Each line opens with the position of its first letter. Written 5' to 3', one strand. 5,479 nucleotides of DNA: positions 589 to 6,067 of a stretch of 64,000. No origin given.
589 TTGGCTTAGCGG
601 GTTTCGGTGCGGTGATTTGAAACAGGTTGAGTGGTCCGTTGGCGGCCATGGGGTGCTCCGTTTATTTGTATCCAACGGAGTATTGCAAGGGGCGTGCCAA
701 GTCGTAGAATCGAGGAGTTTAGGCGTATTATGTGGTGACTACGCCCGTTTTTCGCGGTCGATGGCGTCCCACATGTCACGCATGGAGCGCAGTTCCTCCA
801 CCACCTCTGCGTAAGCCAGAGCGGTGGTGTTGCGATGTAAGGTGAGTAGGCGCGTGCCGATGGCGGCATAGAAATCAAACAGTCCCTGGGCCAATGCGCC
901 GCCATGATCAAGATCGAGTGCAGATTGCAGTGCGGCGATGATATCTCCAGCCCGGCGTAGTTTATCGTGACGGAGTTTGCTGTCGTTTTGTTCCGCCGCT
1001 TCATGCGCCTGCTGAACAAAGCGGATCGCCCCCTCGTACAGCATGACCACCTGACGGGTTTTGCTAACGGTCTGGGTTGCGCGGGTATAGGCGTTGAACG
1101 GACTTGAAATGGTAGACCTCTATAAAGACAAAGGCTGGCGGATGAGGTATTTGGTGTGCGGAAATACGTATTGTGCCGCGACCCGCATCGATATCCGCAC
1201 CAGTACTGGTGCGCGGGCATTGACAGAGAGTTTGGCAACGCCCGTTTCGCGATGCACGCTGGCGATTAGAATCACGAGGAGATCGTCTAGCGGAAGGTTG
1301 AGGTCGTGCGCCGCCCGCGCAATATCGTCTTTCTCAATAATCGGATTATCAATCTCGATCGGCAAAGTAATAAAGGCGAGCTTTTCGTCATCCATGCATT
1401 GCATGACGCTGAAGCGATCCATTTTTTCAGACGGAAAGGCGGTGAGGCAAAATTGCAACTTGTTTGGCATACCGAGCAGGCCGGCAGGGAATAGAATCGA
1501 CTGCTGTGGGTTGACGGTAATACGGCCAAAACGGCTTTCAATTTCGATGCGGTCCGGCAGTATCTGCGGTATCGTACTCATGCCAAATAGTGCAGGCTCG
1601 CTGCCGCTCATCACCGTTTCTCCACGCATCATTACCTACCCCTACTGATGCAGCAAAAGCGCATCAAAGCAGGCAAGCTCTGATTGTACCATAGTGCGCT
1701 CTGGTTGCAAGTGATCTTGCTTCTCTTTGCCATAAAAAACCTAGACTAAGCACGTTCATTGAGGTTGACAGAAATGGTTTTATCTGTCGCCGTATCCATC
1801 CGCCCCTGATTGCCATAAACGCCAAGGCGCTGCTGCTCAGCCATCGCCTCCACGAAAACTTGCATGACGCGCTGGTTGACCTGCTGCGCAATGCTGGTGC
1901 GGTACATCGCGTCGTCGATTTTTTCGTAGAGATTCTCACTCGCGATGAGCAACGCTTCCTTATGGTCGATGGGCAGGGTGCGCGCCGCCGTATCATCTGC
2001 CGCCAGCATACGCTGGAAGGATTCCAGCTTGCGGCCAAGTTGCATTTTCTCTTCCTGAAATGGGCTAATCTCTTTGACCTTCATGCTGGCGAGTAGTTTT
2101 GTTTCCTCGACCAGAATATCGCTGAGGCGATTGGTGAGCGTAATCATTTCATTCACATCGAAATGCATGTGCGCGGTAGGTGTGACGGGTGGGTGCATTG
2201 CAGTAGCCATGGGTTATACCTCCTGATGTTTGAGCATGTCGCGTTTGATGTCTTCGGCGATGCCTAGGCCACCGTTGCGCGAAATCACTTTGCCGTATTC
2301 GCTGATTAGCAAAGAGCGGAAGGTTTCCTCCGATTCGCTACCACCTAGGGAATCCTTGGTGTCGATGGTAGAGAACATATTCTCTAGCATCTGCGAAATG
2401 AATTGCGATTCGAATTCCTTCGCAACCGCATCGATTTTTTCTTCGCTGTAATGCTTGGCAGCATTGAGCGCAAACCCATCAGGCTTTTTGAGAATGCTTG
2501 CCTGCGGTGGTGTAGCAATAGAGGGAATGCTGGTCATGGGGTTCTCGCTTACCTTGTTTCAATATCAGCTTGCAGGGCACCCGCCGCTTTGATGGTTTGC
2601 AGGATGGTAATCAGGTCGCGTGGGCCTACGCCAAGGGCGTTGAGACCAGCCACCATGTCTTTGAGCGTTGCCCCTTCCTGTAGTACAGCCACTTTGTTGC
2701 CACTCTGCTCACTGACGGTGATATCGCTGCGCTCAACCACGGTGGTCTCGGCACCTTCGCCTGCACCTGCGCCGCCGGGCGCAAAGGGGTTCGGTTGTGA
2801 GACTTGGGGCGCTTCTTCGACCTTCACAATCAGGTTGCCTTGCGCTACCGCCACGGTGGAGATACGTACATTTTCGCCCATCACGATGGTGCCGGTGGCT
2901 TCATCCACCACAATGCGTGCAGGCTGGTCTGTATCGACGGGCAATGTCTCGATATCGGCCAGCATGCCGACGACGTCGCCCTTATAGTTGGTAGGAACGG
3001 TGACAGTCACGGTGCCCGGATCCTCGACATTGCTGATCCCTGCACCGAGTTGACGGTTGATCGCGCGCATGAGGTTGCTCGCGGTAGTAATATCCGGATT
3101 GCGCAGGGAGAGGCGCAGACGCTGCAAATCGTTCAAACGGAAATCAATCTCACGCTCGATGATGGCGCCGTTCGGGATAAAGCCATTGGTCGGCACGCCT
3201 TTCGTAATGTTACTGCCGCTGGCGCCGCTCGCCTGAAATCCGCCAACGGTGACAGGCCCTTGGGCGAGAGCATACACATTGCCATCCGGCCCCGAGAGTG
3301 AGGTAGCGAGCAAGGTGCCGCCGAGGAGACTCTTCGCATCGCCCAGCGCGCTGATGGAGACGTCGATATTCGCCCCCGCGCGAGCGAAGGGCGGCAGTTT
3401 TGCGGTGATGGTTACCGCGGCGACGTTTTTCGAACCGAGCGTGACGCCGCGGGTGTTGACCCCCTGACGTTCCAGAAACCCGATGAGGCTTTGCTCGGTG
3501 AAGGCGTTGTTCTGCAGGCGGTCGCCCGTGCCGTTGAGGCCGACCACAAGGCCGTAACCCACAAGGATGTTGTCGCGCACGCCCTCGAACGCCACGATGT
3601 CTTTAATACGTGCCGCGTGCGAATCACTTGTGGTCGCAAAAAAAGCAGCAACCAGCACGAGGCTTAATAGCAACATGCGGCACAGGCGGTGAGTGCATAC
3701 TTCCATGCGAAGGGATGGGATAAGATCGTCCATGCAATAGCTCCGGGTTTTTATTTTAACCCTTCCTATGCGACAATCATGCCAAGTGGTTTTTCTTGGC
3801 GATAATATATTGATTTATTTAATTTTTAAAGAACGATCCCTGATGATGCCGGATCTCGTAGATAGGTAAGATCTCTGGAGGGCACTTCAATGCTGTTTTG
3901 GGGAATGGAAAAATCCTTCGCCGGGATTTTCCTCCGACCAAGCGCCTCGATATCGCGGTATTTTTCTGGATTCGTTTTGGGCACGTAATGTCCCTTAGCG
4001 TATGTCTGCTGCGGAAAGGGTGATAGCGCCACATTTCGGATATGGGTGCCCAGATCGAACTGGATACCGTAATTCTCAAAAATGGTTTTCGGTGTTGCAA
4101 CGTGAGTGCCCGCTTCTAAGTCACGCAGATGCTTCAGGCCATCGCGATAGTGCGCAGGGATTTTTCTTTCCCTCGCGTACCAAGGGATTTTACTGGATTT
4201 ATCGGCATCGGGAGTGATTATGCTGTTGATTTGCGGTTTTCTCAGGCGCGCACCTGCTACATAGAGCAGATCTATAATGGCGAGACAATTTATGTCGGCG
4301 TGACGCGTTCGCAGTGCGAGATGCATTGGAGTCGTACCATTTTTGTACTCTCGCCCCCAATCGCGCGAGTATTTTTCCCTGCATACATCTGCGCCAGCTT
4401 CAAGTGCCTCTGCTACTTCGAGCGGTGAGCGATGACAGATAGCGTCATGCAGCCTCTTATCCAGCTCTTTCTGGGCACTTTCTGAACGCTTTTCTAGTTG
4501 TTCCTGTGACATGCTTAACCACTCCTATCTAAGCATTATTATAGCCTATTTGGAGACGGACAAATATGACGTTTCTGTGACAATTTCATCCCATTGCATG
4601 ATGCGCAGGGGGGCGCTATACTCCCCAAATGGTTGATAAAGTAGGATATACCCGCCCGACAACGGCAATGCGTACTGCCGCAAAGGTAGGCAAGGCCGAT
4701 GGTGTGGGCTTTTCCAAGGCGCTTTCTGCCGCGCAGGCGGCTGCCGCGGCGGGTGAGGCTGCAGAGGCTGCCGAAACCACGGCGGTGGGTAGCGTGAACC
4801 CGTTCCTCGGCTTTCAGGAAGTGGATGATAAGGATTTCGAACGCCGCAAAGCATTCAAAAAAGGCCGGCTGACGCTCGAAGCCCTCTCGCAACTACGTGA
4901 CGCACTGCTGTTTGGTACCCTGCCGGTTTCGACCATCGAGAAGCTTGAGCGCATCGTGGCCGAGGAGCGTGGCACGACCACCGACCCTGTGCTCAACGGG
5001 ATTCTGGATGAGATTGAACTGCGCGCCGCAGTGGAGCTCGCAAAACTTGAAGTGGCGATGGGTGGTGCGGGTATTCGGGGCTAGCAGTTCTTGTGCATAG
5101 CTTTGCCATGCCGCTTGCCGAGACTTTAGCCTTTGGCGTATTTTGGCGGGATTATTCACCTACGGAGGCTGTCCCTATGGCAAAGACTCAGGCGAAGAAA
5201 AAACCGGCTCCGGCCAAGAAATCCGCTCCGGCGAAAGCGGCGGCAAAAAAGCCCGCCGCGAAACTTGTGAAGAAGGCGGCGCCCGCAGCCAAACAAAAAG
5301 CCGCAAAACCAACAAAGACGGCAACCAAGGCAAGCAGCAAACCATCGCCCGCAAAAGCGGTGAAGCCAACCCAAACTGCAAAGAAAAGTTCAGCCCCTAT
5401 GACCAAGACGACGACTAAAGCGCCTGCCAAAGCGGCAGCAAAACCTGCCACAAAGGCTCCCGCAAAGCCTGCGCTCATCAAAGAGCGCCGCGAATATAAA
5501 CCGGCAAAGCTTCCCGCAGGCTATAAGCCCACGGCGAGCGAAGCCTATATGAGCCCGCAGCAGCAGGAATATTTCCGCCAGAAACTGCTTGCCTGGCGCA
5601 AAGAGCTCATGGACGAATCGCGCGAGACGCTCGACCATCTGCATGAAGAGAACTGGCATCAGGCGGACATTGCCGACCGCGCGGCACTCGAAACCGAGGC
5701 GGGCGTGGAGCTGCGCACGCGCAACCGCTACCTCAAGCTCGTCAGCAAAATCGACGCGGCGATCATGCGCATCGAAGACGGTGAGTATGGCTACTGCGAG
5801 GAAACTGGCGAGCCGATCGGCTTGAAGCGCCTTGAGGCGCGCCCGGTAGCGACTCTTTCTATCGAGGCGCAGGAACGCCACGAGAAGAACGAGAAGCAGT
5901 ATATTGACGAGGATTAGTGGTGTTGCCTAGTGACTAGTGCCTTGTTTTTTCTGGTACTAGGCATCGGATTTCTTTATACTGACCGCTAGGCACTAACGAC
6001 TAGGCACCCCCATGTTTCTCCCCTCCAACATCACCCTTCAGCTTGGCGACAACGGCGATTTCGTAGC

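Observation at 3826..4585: Ankyrin-repeat gene inserted between flgI and fliX, carrying the regulon box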

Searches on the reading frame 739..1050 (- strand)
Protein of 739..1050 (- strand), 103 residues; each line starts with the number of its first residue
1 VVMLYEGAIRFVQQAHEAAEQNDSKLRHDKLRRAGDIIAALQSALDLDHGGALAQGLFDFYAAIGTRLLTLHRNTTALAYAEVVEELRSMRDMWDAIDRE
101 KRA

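Call 4: search_protein_families(library=pfam, proteins=[window:739-1050:-], max_evalue=1)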
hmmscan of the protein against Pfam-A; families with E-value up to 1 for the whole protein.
window:739-1050:- (103 aa): 1 family
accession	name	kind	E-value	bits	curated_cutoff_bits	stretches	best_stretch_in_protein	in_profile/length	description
PF02561.19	FliS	-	7.5e-23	81.4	26.7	1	2-97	19-114/115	Flagellar protein FliS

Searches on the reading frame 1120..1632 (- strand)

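Call 4: search_protein_families(library=pfam, proteins=[window:1120-1632:-], max_evalue=1)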
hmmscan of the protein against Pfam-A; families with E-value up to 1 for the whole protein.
window:1120-1632:- (170 aa): 1 family
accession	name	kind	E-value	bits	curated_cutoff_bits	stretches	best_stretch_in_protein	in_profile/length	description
PF02623.20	FliW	-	1.8e-13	50.8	25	1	46-168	1-122/122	FliW protein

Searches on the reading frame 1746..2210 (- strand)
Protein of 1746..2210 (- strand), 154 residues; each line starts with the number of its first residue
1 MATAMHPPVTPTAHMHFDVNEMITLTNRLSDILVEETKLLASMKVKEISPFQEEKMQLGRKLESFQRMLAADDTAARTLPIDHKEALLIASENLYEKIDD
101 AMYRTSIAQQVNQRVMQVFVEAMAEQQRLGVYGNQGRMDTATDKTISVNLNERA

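Call 4: search_protein_families(library=pfam, proteins=[window:1746-2210:-], max_evalue=1)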
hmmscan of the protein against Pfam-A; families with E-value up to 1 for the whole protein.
window:1746-2210:- (154 aa): 3 families
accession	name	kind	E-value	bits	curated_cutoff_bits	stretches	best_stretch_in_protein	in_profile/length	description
PF05130.17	FlgN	-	0.028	15.3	30.5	1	23-115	14-111/147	FlgN protein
PF20304.3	Sp-CxC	-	0.06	13.8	27.5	1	95-127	5-36/63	Small protein from certain CxC ATPase-based DNA modification systems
PF08924.17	Rv2525c_GlyHyd-like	-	0.085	13.4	27.2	1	74-139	68-133/198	Rv2525c-like, glycoside hydrolase-like domain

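Call 61: search_protein_families(library=ncbifam, proteins=[window:1746-2210:-], max_evalue=0.1)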
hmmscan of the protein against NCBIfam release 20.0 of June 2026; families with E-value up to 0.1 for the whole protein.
window:1746-2210:- (154 aa): 0 families

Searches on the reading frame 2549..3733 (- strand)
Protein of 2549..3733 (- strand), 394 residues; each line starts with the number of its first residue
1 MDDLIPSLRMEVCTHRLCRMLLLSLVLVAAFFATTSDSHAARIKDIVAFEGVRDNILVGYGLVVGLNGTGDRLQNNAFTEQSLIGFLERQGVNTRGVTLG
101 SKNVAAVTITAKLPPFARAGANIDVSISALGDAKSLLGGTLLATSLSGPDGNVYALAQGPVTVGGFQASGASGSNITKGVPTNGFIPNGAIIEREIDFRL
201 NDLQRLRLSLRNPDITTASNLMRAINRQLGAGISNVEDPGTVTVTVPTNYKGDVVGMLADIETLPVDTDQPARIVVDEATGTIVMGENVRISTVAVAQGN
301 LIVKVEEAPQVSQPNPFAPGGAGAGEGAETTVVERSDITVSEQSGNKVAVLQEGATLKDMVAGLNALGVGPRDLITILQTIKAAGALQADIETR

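Call 4: search_protein_families(library=pfam, proteins=[window:2549-3733:-], max_evalue=1)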
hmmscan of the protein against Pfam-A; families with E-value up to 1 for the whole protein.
window:2549-3733:- (394 aa): 2 families
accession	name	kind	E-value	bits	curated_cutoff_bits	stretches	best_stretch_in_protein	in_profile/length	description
PF02119.21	FlgI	-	1.8e-133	445.2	25.3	1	42-392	1-342/343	Flagellar P-ring protein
PF20552.4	HTH_62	-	0.16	12.5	27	0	354-372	35-53/72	Recombinase-like helix-turn-helix domain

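Call 5: search_protein_families(library=ncbifam, proteins=[window:2549-3733:-], max_evalue=1)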
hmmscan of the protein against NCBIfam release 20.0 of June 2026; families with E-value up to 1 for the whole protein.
window:2549-3733:- (394 aa): 4 families
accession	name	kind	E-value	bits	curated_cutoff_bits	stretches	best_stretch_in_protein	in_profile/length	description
NF003676.1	PRK05303.1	subfamily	2.4e-125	418.1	300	1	43-392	1-342/344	flagellar basal body P-ring protein FlgI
NF009430.1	PRK12789.1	equivalog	3e-116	388.1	557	1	39-391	4-347/350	flagellar basal body P-ring protein FlgI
NF009348.0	PRK12706.1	equivalog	8.3e-16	58.3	444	1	39-295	38-263/328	flagellar basal body P-ring protein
NF050172.1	CDNTAsCap12CFB2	equivalog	0.25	10.5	450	1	32-69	61-95/312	CBASS system CD-NTase-associated NAD(+) hydrolase Cap12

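Call 10: find_related_loci(query=window:2549-3733:-, collection=genome_contigs, flank=6000)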
Query window:2549-3733:- (394 aa) in genome_contigs; peptide patterns used: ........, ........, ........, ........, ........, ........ (x = any residue, [..] = any of these).
599 stretches matched a pattern (row limit reached: there are more); 533 encode a relative of the query (tblastn E <= 1e-3); the best 80 are kept; 80 distinct loci.
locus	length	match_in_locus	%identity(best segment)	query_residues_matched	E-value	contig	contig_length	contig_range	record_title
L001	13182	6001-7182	92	1-394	0e+0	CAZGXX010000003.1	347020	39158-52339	MAG TPA_asm: uncultured Azospirillum sp. isolate SRP296810_co1_155 genome assembly, contig: NODE_16_length_347020_cov_11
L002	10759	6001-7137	86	15-394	0e+0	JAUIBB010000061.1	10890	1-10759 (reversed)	MAG: Alphaproteobacteria bacterium isolate 6_bin.22 NODE_5753_length_10890_cov_0.929666, whole genome shotgun sequence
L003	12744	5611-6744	81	9-394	0e+0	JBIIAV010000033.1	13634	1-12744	MAG: Rickettsiales bacterium isolate ME2000-06-06pf_3300042549_group1_bin80 Rohwer_bin1995_scaffold_3086_c1, whole genom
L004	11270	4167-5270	83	19-394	0e+0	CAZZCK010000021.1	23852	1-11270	MAG TPA_asm: uncultured Azospirillum sp. isolate SRP150892_co2_67 genome assembly, contig: NODE_2839_length_23852_cov_10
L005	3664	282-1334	86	38-394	0e+0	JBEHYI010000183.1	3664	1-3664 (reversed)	MAG: Pseudomonadota bacterium isolate ESF1.bin.40 NODE_35295_length_3664_cov_3.338289, whole genome shotgun sequence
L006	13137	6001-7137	80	6-394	0e+0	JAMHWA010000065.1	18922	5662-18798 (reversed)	MAG: Alphaproteobacteria bacterium isolate UR_AS_maxbin.022 k201_2174572, whole genome shotgun sequence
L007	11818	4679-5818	81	11-394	0e+0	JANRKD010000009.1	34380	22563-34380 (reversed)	MAG: Alphaproteobacteria bacterium isolate bins.32 k141_2461392, whole genome shotgun sequence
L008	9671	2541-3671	79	12-394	0e+0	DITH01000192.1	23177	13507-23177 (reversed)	MAG TPA_asm: Alphaproteobacteria bacterium UBA6189 UBA6189_contig_260840, whole genome shotgun sequence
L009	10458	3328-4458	78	12-394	0e+0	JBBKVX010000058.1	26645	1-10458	MAG: Rickettsiales bacterium isolate metabat_bins.345 k119_2258031, whole genome shotgun sequence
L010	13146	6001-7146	78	10-394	0e+0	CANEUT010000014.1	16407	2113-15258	MAG: Rickettsiales bacterium isolate CE-Jul18-75 genome assembly, contig: CE-Jul18-75.fna-C14, whole genome shotgun sequ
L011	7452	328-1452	79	13-394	0e+0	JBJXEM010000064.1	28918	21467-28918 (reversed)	MAG: Rickettsiales bacterium isolate P.bin.123 k127_264957, whole genome shotgun sequence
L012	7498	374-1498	76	13-394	0e+0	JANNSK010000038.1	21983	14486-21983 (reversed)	MAG: Alphaproteobacteria bacterium isolate SOY_31_metabat_223 SOY_31_k141_2488368, whole genome shotgun sequence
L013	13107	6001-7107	77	20-394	0e+0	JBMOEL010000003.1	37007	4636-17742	MAG: Rickettsiales bacterium isolate Deming_bin.116 contig2173, whole genome shotgun sequence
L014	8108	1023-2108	78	26-394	0e+0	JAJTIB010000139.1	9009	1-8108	MAG: Rickettsiales bacterium isolate CoA8_M105.1 k141_1181239, whole genome shotgun sequence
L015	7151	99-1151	78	38-394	0e+0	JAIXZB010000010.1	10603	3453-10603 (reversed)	MAG: Rickettsiales bacterium isolate D8_MAG_00035 pond_D8_MAG_00035_000000000013, whole genome shotgun sequence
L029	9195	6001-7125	66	15-394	7e-164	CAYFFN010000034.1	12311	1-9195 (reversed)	MAG TPA_asm: uncultured Azospirillaceae bacterium isolate ERP003628_co2_22 genome assembly, contig: NODE_3734_length_123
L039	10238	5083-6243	63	5-394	4e-159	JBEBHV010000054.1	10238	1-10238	MAG: Rickettsiales bacterium isolate SF1_2_7 NODE_5830_length_10238_cov_3.210573, whole genome shotgun sequence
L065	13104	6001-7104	65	24-394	1e-145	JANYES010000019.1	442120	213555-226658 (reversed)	MAG: Alphaproteobacteria bacterium isolate 338R_metabinner_4 338R_k141_612875, whole genome shotgun sequence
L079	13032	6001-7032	62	41-392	3e-136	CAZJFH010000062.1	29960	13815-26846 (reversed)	MAG TPA_asm: uncultured Rhodospirillaceae bacterium isolate SRP093185_co1_73 genome assembly, contig: NODE_779_length_29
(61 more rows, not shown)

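Call 73: search_protein_families(library=pfam, proteins=[L079:4154-5905:+, L009:2700-3188:-, L039:4457-4783:+, L039:4182-4460:+, L029:2419-3417:-, L065:3262-4332:-, L002:197-598:+], max_evalue=0.01)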
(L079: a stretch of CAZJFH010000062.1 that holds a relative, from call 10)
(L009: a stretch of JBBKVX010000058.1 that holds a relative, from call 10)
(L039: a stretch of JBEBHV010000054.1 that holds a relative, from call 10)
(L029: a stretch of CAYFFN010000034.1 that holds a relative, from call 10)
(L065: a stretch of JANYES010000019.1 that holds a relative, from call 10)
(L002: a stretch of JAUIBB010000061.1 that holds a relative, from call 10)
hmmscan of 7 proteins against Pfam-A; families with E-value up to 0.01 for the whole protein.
L079:4154-5905:+ (583 aa): 0 families

L009:2700-3188:- (162 aa): 2 families
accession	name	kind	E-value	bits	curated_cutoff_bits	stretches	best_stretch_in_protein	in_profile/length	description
PF00893.25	Multi_Drug_Res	-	3.1e-28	98.6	23.7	1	59-151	1-93/93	Small Multidrug Resistance protein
PF00892.27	EamA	-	0.00031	21.5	28.2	1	66-158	40-133/135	EamA-like transporter family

L039:4457-4783:+ (108 aa): 5 families
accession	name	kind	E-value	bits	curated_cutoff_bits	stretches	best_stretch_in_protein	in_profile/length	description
PF01381.28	HTH_3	-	1.6e-09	38.1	23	1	23-75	2-54/55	Helix-turn-helix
PF13560.12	HTH_31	-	1e-05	26.1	27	1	27-72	11-57/64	Helix-turn-helix domain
PF15943.11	YdaS_toxin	-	0.0013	18.9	30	1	35-71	13-49/65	Bacterial toxin YdaS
PF02954.25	HTH_8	-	0.0018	18.4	22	1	20-49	8-37/42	Bacterial regulatory protein, Fis family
PF02796.21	HTH_7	-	0.0041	17.7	23.8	1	30-52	21-43/45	Helix-turn-helix domain of resolvase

L039:4182-4460:+ (92 aa): 2 families
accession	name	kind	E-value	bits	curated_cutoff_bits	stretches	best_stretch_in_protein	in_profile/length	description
PF05015.19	HigB-like_toxin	-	4.9e-20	72.2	27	1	4-92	2-91/91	RelE-like toxin of type II toxin-antitoxin system HigB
PF15738.11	YafQ_toxin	-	9.9e-05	23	30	1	26-81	22-73/88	Bacterial toxin of type II toxin-antitoxin system, YafQ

L029:2419-3417:- (332 aa): 0 families

L065:3262-4332:- (356 aa): 0 families

L002:197-598:+ (133 aa): 1 family
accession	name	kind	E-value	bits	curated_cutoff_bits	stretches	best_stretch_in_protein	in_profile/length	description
PF02417.20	Chromate_transp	-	0.0081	16.6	28.6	1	6-72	46-112/166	Chromate transporter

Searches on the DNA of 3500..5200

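Call 80: search_rna_families(source=window, start=3500, end=5200, threshold=evalue, max_evalue=1)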
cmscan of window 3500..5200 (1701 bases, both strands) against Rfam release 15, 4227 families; matches with E-value up to 1: 0.
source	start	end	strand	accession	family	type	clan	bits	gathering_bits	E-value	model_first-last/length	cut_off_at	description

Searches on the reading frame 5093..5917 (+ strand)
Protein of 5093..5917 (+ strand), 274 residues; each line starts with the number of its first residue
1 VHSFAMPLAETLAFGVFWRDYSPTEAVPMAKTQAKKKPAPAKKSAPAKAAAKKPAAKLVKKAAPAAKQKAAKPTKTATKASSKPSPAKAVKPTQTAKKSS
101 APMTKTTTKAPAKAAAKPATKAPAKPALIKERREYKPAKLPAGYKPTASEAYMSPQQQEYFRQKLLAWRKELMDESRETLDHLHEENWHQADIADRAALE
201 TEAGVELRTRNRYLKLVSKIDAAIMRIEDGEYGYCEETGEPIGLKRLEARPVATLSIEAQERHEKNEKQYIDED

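Call 4: search_protein_families(library=pfam, proteins=[window:5093-5917:+], max_evalue=1)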
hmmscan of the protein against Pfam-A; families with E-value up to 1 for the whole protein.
window:5093-5917:+ (274 aa): 3 families
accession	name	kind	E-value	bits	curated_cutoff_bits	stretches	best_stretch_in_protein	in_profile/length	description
PF21157.2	DksA_N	-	6.6e-26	90.8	27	1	157-227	1-71/71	DnaK suppressor protein DksA, N-terminal domain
PF01258.23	zf-dskA_traR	-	5.1e-12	46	24.9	1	230-265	1-36/36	Prokaryotic dksA/traR C4-type zinc finger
PF10799.13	YliH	-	0.089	13.1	20.4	1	149-197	30-78/126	Biofilm formation protein (YliH/bssR)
